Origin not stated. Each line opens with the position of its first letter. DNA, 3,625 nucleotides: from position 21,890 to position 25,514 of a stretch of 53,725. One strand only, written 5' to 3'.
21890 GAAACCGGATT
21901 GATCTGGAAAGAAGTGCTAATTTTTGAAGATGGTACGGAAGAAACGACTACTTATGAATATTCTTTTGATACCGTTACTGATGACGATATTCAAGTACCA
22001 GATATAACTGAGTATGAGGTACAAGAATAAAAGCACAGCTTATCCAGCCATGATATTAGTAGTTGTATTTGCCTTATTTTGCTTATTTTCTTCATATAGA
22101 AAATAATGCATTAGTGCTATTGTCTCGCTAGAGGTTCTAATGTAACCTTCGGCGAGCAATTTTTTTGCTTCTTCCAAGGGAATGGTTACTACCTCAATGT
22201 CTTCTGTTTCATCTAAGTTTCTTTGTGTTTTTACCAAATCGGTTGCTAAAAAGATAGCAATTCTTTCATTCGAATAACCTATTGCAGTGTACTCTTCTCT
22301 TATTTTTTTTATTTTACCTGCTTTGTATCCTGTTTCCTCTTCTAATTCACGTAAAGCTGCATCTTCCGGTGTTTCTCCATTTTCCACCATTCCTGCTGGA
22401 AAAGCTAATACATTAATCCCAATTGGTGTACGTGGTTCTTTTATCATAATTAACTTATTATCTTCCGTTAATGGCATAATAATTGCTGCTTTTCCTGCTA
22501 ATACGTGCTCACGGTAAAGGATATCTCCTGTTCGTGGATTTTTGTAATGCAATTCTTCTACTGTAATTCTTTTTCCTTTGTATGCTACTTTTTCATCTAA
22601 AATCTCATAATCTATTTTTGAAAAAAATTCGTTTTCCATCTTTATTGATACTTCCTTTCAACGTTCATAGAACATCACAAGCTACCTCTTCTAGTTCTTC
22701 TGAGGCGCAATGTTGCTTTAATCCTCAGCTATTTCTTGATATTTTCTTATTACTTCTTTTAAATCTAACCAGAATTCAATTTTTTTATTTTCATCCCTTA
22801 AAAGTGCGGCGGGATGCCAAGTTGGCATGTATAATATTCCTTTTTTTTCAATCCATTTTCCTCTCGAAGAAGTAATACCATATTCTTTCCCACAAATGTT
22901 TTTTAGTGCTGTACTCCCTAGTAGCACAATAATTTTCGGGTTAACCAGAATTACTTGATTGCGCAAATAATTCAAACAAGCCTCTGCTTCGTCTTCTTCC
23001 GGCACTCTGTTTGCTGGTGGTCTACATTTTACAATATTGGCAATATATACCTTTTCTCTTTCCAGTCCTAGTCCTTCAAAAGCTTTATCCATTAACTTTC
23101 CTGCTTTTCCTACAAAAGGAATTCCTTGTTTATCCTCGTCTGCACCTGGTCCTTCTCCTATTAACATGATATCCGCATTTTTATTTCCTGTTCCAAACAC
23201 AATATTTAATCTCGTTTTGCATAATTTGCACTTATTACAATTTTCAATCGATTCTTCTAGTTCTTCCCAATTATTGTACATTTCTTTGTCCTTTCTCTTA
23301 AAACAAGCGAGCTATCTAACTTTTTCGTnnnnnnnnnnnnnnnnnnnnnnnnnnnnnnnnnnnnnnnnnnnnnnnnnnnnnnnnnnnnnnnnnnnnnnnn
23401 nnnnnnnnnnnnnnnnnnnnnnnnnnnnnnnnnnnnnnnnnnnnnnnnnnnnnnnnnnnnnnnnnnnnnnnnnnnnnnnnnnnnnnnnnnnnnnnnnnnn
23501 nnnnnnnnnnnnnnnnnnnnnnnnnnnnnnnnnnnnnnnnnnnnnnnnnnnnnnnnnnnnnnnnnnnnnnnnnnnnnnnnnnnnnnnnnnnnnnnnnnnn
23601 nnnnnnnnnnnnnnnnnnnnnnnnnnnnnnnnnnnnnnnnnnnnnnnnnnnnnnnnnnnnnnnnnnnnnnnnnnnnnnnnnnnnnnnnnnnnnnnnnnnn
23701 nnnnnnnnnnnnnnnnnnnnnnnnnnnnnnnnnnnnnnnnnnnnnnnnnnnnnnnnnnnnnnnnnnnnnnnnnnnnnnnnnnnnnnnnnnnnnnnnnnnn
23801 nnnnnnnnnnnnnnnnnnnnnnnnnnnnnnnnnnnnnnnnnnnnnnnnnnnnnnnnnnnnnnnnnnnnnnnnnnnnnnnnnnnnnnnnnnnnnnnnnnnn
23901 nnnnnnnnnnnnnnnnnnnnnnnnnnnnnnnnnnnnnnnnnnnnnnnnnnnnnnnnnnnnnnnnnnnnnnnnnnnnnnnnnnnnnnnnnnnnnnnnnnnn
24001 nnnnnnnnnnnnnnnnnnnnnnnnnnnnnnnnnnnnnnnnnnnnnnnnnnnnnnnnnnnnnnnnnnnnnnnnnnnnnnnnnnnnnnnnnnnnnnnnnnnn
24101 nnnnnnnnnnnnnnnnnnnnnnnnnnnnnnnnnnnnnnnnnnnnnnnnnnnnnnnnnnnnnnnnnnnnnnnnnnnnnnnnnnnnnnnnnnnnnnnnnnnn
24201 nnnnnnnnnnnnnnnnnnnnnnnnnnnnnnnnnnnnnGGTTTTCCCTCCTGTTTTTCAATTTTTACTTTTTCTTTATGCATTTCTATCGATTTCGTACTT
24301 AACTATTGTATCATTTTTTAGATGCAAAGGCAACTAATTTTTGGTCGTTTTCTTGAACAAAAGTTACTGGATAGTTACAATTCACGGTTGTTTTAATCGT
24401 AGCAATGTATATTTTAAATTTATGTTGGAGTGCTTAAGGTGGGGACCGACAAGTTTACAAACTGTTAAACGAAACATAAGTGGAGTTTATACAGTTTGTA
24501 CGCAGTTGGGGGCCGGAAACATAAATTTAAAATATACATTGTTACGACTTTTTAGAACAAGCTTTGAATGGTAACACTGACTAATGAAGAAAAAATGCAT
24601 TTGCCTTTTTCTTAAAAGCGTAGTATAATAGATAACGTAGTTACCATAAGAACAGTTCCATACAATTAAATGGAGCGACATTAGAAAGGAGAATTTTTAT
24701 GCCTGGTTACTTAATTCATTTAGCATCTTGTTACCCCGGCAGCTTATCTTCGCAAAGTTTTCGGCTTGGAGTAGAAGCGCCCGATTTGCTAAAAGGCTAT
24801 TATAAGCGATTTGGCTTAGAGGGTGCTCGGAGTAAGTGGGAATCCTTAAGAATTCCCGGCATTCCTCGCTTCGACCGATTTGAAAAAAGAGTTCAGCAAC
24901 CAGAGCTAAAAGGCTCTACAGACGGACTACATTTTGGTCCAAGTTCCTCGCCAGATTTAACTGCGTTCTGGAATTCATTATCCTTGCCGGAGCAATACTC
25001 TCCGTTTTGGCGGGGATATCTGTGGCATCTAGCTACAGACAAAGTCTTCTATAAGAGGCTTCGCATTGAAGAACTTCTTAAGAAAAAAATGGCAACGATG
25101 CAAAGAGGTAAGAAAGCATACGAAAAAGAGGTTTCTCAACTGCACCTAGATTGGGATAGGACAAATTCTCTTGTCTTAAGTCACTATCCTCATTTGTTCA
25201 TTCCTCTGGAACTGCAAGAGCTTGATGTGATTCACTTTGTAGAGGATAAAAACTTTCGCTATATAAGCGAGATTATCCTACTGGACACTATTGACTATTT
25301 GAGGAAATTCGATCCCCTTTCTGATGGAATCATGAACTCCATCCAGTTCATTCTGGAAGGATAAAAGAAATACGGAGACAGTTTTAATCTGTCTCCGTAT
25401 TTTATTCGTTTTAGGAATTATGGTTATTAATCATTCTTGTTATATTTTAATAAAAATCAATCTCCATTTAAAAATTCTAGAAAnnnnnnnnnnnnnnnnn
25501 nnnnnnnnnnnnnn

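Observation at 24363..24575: Hairpin element copy 2, beside a compositionally foreign gene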

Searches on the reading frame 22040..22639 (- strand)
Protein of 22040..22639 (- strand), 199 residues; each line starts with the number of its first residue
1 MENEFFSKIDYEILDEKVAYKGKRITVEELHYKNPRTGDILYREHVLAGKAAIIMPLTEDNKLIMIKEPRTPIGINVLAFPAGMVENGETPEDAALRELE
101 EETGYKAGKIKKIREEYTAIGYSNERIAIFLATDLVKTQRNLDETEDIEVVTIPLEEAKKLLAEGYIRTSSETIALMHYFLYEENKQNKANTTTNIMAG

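Call 20: search_protein_families(library=pfam, proteins=[window:22040-22639:-])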
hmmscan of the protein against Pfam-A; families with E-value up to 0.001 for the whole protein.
window:22040-22639:- (199 aa): 2 families
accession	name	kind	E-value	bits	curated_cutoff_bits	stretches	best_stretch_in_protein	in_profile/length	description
PF00293.34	NUDIX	-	1.1e-18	68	21.1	1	51-163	5-124/134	NUDIX domain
PF22327.2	Nudt16-like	-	0.00079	19.8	27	0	78-130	35-90/161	U8 snoRNA-decapping enzyme-like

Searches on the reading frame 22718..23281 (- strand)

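Call 20: search_protein_families(library=pfam, proteins=[window:22718-23281:-])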
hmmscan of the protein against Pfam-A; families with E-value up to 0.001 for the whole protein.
window:22718-23281:- (187 aa): 1 family
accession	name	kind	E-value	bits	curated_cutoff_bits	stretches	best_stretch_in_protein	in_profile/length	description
PF03167.25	UDG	-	4.9e-38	130.8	24.3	1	29-175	1-141/141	Uracil DNA glycosylase superfamily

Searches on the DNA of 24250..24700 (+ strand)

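Call 11: search_rna_families(source=window, start=24250, end=24700, threshold=evalue, max_evalue=10, show_alignments=2)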
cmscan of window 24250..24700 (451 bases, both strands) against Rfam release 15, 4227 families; matches with E-value up to 10: 4.
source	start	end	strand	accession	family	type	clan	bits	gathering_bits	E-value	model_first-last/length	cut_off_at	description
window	24514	24604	-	RF01507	Afu_298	Gene; snRNA; snoRNA; CD-box;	-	18.3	40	4.1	1-93/93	no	A. fimigatus snoRNA Afu_298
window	24403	24542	+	RF04097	MIR2630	Gene; miRNA;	-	18.2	144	0.29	1-229/229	no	MIR2630 microRNA precursor family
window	24402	24541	-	RF04097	MIR2630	Gene; miRNA;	-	17.7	144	0.37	1-229/229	no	MIR2630 microRNA precursor family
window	24455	24501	-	RF03879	mir-2831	Gene; miRNA;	-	15.1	90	4.9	1-75/75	no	mir-2831 microRNA precursor family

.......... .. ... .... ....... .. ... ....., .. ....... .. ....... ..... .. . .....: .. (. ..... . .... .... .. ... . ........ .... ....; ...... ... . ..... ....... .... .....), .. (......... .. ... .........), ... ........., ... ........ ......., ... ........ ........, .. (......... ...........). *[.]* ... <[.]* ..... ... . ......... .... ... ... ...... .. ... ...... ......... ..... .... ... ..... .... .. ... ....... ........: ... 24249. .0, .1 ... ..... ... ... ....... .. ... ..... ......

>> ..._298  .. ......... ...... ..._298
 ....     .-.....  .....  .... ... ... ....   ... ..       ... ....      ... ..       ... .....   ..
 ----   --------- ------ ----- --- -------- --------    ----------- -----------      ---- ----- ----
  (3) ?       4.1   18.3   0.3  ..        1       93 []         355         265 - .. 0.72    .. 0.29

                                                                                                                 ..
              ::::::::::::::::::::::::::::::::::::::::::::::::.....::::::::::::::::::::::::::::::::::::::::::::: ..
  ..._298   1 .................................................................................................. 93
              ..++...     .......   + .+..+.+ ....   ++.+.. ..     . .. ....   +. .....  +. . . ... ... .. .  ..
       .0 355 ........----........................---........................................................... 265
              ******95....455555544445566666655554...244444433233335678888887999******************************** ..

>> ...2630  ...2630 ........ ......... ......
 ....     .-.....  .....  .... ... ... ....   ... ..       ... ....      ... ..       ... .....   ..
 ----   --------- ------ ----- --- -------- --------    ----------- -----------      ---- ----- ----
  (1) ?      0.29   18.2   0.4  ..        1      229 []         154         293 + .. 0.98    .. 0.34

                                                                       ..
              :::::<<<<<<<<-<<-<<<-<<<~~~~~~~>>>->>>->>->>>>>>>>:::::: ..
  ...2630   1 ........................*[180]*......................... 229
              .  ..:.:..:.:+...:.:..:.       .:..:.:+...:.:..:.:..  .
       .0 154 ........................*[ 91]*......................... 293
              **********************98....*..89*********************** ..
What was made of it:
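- On Any Rfam 15 RNA family: At E <= 10 only chance-level miRNA and snoRNA hits appeared (call 11).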

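Call 53: search_dna_similar(query=window:24374-24575:+, collection=phages, mode=distant, max_rows=10)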
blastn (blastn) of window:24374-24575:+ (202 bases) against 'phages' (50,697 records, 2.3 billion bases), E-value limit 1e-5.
No match.

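Call 54: search_dna_similar(query=window:24374-24575:+, collection=plasmids, mode=distant, max_rows=10)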
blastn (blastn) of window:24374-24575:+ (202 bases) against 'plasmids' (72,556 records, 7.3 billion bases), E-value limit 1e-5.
No match.
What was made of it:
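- The element is absent from the phage and plasmid collections (calls 53, 54).
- Tried and rejected: Phage and plasmid collections: no match (calls 53, 54).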

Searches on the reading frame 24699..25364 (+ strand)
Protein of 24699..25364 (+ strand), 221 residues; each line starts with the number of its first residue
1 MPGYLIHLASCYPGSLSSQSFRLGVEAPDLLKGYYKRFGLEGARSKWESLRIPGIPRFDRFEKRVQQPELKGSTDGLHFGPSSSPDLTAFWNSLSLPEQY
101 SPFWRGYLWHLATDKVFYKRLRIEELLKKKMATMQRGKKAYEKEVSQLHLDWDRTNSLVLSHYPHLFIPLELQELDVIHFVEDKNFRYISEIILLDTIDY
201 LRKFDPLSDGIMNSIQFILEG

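Call 19: find_encoding_contigs(protein=window:24699-25364:+, flank=3000, max_places=8)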
Protein window:24699-25364:+ (221 aa): 22 contigs read that carry it; 8 places shown.
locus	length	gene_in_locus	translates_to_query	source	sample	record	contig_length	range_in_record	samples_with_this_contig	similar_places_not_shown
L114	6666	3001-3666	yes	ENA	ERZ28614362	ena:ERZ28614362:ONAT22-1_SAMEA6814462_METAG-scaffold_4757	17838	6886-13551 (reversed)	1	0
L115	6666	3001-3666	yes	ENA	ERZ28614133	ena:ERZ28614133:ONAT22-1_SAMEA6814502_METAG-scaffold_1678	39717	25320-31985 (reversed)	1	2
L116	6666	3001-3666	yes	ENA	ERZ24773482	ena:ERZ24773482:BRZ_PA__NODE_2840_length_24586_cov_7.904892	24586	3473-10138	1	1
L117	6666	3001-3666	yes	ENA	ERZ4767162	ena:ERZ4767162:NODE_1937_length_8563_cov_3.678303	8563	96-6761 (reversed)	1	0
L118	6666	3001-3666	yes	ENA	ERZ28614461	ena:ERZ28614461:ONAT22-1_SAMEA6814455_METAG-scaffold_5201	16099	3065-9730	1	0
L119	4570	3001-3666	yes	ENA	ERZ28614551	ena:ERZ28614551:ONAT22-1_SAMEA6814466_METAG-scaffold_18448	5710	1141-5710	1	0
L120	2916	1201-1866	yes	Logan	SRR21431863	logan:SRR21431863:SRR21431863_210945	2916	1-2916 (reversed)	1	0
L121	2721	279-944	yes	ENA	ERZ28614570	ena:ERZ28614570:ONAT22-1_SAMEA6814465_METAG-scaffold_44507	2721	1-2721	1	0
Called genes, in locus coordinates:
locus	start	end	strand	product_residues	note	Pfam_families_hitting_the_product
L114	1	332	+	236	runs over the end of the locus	-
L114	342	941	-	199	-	PF00293:NUDIX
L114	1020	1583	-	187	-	PF03167:UDG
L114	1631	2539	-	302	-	PF02016:Peptidase_S66, PF17676:Peptidase_S66C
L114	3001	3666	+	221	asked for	-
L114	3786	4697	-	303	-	PF02578:Cu-oxidase_4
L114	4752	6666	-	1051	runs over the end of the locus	PF21445:ADDB_N, PF27467:AddB_5th, PF12705:PDDEXK_1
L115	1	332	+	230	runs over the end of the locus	-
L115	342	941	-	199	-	PF00293:NUDIX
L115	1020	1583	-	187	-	PF03167:UDG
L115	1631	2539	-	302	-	PF02016:Peptidase_S66, PF17676:Peptidase_S66C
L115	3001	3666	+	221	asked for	-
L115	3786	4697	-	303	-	PF02578:Cu-oxidase_4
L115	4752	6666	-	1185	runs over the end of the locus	PF21445:ADDB_N, PF27467:AddB_5th, PF12705:PDDEXK_1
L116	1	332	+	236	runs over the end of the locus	-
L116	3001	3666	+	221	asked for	-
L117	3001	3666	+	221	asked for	-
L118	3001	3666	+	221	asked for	-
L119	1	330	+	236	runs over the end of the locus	-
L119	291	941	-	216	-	-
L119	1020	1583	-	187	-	PF03167:UDG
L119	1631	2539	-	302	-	PF02016:Peptidase_S66, PF17676:Peptidase_S66C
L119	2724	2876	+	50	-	-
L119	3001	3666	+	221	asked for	-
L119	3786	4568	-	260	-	?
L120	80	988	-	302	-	PF02016:Peptidase_S66, PF17676:Peptidase_S66C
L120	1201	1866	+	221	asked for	-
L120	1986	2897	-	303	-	PF02578:Cu-oxidase_4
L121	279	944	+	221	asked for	-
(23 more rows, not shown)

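Call 20: search_protein_families(library=pfam, proteins=[window:24699-25364:+])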
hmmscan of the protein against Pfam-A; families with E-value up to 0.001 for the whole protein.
window:24699-25364:+ (221 aa): 0 families

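Call 66: search_protein_families(library=ncbifam, proteins=[window:24699-25364:+], max_evalue=1)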
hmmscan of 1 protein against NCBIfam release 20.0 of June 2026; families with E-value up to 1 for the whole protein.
window:24699-25364:+ (221 aa): 0 families

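Call 67: search_protein_families(library=padloc, proteins=[window:24699-25364:+], max_evalue=1)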
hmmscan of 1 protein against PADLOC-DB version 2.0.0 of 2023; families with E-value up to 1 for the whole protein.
window:24699-25364:+ (221 aa): 0 families

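Call 68: search_solved_structures(query=window:24699-25364:+, max_evalue=1)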
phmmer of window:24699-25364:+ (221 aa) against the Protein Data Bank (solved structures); distinct sequences matched with E-value up to 1: 3.
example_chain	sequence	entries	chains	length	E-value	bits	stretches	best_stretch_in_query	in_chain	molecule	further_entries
8ep6_A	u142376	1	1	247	0.16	14.7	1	47-130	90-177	Beta-lactamase Class D Cpin_0907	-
7k3m_A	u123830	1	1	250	0.16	14.7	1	47-130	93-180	Beta-lactamase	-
21gl_D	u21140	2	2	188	0.27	14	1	168-217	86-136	Transmembrane emp24 domain-containing protein 10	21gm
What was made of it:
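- Tried and rejected: It has no match in Pfam, NCBIfam, PADLOC or by PDB sequence search (calls 20, 66-68).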

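Call 69: find_homologous_proteins(query=window:24699-25364:+, max_evalue=0.001)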
Query window:24699-25364:+ (221 aa): 34 proteins with E <= 0.001 among 148 candidates.
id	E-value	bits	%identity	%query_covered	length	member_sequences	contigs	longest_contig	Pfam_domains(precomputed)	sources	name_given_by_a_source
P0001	7.4e-146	502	100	100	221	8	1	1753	-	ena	-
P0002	4.1e-112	391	76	100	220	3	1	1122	-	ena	-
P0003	1.0e-79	285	57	97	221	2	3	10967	-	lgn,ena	-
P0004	2.8e-79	284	57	100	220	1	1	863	-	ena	-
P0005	3.4e-59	218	43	100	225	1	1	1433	-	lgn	-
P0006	1.6e-58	216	45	99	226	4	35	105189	-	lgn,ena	-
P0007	1.7e-57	213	44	100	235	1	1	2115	-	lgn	-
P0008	2.4e-57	212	50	95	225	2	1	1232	-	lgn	-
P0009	1.3e-56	210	45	100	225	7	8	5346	-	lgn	-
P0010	2.4e-56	209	46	95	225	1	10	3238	-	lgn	-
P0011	2.4e-55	206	44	100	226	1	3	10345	-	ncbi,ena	-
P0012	3.7e-54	202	46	97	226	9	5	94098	-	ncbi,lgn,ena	-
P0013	9.1e-53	197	44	94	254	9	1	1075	-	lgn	-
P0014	1.8e-52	196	44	99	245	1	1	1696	-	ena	-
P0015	2.9e-52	196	44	100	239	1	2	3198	-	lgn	-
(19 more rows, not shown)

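Call 70: find_encoding_contigs(protein=P0003, flank=2500, max_places=3)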
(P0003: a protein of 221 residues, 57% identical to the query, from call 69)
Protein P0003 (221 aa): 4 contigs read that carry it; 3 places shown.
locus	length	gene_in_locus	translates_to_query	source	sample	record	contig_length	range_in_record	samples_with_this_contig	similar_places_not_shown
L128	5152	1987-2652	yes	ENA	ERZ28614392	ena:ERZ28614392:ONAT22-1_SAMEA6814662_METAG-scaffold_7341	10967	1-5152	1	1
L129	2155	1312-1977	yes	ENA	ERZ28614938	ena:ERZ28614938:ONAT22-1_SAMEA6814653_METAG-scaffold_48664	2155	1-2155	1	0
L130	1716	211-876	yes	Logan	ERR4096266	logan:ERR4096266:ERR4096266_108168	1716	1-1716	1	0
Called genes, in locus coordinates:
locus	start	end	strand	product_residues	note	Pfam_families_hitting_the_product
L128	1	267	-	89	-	?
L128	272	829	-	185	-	PF03167:UDG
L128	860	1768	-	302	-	PF02016:Peptidase_S66, PF17676:Peptidase_S66C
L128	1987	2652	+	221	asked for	-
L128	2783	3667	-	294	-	PF02578:Cu-oxidase_4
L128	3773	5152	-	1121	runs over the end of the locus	PF21445:ADDB_N, PF27467:AddB_5th, PF12705:PDDEXK_1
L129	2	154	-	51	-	?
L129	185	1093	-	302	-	PF02016:Peptidase_S66, PF17676:Peptidase_S66C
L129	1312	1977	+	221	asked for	-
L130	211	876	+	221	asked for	-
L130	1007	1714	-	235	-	?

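Call 71: find_encoding_contigs(protein=P0006, flank=2500, max_places=3)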
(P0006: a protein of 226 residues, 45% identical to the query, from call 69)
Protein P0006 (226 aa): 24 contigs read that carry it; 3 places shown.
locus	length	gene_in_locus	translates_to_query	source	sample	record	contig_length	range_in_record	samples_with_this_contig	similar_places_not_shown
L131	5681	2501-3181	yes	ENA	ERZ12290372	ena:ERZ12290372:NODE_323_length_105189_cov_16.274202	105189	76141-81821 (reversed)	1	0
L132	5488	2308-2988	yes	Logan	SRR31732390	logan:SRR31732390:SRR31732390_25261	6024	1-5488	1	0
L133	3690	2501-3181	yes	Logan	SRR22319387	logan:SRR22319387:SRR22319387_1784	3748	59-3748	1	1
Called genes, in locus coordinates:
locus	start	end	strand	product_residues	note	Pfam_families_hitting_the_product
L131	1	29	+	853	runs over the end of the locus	PF11897:DUF3417, PF00343:Phosphorylase, PF28476:GlgP_C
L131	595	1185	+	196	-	-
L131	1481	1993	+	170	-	-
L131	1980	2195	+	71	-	-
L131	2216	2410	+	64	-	-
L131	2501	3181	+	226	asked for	-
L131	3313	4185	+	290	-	PF03780:Asp23 (weak)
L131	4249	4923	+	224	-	PF02224:Cytidylate_kin, PF13189:Cytidylate_kin2 (faint), PF13238:AAA_18 (faint), PF13207:AAA_17 (faint)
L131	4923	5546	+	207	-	PF01553:Acyltransferase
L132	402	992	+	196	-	-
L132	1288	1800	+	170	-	-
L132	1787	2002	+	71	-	-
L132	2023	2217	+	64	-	-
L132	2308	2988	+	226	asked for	-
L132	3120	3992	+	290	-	PF03780:Asp23 (weak)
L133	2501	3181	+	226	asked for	-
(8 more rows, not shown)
